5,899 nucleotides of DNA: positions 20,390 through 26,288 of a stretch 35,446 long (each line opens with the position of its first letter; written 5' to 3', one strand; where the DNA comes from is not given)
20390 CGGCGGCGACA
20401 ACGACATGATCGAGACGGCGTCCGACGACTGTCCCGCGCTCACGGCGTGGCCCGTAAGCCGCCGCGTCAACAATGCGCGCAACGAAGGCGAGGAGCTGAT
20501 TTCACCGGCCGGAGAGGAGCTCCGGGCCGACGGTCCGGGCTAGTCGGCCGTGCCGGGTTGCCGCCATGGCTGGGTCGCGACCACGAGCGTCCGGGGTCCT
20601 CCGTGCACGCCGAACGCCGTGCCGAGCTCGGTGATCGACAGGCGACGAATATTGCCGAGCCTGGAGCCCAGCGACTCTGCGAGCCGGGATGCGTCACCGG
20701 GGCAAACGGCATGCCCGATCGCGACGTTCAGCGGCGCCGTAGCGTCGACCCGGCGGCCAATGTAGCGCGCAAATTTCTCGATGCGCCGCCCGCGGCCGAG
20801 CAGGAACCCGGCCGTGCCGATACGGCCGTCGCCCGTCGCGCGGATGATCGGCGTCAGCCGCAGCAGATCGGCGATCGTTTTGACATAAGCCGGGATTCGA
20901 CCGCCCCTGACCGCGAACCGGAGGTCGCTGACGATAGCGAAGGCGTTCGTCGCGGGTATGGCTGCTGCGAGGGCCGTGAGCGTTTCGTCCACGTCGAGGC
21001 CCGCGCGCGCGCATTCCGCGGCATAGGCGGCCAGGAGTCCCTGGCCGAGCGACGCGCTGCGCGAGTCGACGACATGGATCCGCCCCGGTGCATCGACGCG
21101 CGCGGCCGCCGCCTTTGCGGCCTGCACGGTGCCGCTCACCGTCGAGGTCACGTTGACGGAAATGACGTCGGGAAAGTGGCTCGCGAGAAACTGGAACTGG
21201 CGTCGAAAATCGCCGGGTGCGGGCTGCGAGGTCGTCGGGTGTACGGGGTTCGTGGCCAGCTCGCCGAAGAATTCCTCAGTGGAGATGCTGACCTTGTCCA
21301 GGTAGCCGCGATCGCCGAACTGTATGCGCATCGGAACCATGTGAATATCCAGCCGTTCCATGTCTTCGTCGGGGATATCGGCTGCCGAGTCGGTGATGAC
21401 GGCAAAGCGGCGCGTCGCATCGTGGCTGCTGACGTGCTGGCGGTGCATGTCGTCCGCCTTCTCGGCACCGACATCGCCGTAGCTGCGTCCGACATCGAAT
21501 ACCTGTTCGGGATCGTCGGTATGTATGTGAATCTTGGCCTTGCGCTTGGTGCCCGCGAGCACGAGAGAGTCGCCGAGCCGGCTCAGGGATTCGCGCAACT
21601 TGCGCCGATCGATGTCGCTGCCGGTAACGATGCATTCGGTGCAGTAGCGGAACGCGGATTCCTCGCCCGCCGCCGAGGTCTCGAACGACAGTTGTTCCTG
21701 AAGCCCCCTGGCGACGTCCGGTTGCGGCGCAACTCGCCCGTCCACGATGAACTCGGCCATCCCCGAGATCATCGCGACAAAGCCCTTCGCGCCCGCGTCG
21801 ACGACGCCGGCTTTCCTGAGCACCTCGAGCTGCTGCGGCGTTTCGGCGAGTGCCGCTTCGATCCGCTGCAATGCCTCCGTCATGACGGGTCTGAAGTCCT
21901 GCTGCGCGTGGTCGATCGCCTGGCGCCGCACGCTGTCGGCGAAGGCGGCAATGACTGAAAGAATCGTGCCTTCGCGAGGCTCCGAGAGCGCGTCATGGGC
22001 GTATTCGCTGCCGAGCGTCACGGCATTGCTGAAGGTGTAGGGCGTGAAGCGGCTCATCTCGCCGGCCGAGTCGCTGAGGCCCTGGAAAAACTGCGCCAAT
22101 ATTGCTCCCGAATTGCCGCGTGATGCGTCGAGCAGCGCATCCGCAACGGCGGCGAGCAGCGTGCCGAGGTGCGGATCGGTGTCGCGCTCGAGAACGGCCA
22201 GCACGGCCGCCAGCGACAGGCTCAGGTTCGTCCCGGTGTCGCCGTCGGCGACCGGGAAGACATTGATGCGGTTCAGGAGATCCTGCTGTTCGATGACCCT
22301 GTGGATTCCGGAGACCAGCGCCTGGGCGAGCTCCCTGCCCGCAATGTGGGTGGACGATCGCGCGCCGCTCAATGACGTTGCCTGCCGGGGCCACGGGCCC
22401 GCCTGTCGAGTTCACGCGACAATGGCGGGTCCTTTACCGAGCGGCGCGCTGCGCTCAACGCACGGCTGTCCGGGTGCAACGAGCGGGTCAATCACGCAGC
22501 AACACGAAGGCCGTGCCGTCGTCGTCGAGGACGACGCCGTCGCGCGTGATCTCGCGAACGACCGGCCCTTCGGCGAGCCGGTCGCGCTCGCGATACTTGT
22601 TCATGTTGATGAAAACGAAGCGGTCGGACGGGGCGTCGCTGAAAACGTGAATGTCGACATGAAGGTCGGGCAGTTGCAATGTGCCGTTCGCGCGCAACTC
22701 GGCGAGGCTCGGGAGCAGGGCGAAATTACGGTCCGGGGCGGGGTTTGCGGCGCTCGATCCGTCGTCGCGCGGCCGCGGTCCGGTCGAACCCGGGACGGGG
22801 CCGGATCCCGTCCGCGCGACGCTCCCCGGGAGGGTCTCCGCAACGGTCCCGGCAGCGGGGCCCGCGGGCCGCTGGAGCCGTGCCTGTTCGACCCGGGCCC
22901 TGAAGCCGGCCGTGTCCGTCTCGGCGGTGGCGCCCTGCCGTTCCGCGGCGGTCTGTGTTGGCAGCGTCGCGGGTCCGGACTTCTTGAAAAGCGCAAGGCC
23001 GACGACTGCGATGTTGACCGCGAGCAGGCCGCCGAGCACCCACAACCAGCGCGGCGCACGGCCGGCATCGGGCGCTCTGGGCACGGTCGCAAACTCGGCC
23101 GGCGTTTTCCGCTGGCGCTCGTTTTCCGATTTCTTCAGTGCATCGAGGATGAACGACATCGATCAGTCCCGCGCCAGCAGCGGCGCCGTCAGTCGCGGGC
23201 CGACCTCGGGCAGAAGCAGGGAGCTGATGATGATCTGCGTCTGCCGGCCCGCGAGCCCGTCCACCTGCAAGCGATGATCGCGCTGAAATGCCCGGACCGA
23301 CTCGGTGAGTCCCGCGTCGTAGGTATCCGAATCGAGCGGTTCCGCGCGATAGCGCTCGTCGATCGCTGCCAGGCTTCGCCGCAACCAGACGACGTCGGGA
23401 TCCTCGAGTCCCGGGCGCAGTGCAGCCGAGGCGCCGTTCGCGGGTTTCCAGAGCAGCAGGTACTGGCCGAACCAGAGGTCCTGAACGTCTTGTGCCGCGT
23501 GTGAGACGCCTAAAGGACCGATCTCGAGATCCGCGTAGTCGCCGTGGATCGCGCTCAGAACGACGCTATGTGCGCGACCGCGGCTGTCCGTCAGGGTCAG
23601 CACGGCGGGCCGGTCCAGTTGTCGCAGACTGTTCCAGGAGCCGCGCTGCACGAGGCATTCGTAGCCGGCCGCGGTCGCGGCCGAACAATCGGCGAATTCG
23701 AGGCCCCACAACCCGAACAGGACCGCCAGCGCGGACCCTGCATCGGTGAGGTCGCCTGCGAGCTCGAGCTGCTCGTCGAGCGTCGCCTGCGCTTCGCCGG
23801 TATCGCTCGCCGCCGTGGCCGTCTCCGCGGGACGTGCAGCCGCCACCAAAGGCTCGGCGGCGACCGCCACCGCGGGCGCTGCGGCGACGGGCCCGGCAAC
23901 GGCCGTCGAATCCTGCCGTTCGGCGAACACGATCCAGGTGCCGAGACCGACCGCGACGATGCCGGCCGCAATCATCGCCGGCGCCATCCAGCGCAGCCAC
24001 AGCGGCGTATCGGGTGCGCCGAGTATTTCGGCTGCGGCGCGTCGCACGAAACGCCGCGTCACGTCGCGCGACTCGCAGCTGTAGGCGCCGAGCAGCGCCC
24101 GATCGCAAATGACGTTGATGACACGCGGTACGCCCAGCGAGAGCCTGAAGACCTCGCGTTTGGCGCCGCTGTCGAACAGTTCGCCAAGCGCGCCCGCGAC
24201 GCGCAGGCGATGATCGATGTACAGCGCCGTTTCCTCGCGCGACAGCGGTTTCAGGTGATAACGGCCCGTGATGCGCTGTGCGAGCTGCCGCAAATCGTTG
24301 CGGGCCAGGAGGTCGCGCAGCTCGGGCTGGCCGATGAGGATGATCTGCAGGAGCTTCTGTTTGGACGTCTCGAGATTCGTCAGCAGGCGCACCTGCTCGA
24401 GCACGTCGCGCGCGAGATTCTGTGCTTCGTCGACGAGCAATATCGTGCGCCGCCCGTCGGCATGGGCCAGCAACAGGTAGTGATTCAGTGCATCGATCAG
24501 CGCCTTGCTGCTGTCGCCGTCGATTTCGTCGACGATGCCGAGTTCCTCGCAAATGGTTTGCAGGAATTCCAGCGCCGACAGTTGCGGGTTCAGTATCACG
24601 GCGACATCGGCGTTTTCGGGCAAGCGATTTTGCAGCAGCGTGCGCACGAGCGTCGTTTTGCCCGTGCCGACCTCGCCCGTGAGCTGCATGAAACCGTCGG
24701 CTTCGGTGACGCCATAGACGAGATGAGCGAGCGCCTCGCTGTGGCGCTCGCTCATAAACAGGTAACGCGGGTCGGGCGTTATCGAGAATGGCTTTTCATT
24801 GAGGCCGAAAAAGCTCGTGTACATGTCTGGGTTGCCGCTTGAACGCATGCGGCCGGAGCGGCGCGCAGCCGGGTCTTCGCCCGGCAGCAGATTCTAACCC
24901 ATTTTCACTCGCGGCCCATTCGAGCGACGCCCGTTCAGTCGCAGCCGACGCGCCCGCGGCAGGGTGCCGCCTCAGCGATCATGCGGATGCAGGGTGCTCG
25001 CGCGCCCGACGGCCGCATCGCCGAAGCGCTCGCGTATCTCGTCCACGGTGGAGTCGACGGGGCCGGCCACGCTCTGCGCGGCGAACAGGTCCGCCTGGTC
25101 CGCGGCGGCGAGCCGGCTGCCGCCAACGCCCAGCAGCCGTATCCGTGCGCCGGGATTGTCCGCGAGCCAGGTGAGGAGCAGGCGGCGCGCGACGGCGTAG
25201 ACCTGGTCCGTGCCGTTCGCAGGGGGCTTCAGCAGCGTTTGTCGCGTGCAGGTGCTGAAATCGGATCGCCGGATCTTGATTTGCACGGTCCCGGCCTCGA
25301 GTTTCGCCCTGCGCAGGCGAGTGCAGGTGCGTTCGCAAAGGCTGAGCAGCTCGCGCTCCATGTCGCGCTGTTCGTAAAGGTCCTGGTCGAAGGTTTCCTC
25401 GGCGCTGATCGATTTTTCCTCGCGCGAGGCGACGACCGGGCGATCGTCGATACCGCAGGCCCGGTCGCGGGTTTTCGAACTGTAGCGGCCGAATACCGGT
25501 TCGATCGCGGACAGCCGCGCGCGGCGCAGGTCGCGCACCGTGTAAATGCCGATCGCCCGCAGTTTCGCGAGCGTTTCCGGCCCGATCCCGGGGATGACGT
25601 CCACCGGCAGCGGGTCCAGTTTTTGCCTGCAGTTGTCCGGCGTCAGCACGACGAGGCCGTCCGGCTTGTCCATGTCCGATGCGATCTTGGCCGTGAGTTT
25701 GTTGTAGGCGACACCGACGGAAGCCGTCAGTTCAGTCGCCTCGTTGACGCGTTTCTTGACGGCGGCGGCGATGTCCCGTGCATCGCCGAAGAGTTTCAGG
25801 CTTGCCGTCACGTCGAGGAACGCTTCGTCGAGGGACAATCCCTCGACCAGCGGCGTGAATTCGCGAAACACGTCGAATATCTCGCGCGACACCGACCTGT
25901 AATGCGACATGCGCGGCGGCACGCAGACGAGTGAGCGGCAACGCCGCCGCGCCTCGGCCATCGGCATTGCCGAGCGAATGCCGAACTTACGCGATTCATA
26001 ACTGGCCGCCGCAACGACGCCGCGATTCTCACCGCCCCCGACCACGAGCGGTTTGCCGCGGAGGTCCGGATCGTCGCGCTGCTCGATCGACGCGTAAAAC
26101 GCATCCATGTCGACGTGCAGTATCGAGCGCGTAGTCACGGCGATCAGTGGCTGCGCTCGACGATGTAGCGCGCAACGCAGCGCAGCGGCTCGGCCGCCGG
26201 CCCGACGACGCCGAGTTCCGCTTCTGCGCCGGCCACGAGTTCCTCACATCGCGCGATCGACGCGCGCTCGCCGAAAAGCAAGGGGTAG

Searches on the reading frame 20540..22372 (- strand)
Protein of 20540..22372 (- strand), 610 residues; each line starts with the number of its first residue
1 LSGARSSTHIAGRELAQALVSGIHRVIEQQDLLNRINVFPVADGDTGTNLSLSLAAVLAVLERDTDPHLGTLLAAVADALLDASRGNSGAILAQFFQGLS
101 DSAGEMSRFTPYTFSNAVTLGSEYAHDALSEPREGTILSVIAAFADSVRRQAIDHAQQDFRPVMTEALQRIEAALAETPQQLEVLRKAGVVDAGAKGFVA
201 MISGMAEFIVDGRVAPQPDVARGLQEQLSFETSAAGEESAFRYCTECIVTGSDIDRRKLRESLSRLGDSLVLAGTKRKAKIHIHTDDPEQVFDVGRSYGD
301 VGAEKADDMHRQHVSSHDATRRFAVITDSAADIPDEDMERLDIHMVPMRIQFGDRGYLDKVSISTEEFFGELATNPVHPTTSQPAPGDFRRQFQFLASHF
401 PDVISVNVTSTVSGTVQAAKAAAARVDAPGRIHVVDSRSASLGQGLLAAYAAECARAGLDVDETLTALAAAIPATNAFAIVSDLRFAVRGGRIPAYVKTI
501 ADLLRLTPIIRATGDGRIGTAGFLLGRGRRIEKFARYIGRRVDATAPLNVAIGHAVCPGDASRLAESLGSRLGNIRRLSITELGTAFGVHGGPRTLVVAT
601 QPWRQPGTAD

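Call 17: search_protein_families(library=pfam, proteins=[window:20540-22372:-], max_evalue=0.00001)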
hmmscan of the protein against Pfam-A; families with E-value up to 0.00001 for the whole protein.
window:20540-22372:- (610 aa): 3 families
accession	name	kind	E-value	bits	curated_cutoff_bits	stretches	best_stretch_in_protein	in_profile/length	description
PF02645.21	DegV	-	2.7e-62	211.1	27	1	323-599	2-276/280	Uncharacterised protein, DegV family COG1307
PF02734.22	Dak2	-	5.3e-35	121.3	27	1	40-207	1-174/174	DAK2 domain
PF21645.3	FakA-like_M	-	6.8e-21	74.3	24.9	1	241-314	2-78/80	Fatty acid kinase subunit A-like, middle domain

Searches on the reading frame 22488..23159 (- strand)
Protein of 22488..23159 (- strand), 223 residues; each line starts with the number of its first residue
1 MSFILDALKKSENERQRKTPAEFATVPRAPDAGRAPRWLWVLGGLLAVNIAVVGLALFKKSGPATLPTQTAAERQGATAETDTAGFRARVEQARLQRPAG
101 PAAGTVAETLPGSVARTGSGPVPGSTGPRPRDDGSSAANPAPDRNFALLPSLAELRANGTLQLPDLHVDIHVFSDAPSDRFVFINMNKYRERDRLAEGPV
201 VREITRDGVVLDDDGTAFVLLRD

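Call 64: search_protein_families(library=pfam, proteins=[window:22488-23159:-], max_evalue=0.00001)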
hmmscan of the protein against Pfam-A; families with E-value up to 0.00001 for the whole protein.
window:22488-23159:- (223 aa): 1 family
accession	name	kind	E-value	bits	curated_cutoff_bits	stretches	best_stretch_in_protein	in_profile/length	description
PF16537.11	T2SSB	-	3.9e-16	58.9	28.4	1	163-219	1-57/60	Type II secretion system protein B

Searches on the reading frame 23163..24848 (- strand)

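Call 64: search_protein_families(library=pfam, proteins=[window:23163-24848:-], max_evalue=0.00001)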
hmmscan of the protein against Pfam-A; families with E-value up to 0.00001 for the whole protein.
window:23163-24848:- (561 aa): 3 families
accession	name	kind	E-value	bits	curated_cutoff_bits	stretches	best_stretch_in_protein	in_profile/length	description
PF13401.12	AAA_22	-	7.9e-26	91.3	27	1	50-181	4-130/130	AAA domain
PF13191.12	AAA_16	-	9e-12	46.2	32.6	1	30-167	2-165/167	AAA ATPase domain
PF01471.23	PG_binding_1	-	5.5e-09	36.5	23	1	483-537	2-53/57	Putative peptidoglycan binding domain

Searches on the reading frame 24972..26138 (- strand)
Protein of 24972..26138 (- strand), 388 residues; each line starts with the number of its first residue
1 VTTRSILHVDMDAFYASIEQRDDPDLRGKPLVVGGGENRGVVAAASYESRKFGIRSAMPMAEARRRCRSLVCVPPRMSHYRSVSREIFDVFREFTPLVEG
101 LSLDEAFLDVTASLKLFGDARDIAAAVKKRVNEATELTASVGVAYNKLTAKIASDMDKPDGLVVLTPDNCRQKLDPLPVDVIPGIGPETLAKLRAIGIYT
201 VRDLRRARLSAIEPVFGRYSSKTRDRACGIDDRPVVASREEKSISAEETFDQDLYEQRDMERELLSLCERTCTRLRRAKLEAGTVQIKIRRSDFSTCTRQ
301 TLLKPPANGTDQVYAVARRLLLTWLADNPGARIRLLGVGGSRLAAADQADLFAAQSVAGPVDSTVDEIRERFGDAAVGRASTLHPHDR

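Call 65: search_protein_families(library=pfam, proteins=[window:24972-26138:-], max_evalue=0.00001)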
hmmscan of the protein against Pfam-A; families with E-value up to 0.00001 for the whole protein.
window:24972-26138:- (388 aa): 3 families
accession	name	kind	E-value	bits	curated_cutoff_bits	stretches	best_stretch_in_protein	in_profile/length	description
PF00817.25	IMS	-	2.8e-55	186.7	23.2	1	9-155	1-148/148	impB/mucB/samB family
PF11799.13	IMS_C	-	1.8e-27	96.3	20.7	1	242-349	2-107/109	impB/mucB/samB family C-terminal domain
PF11798.14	IMS_HHH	-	2.2e-06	28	24.4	1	167-198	1-32/32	IMS family HHH motif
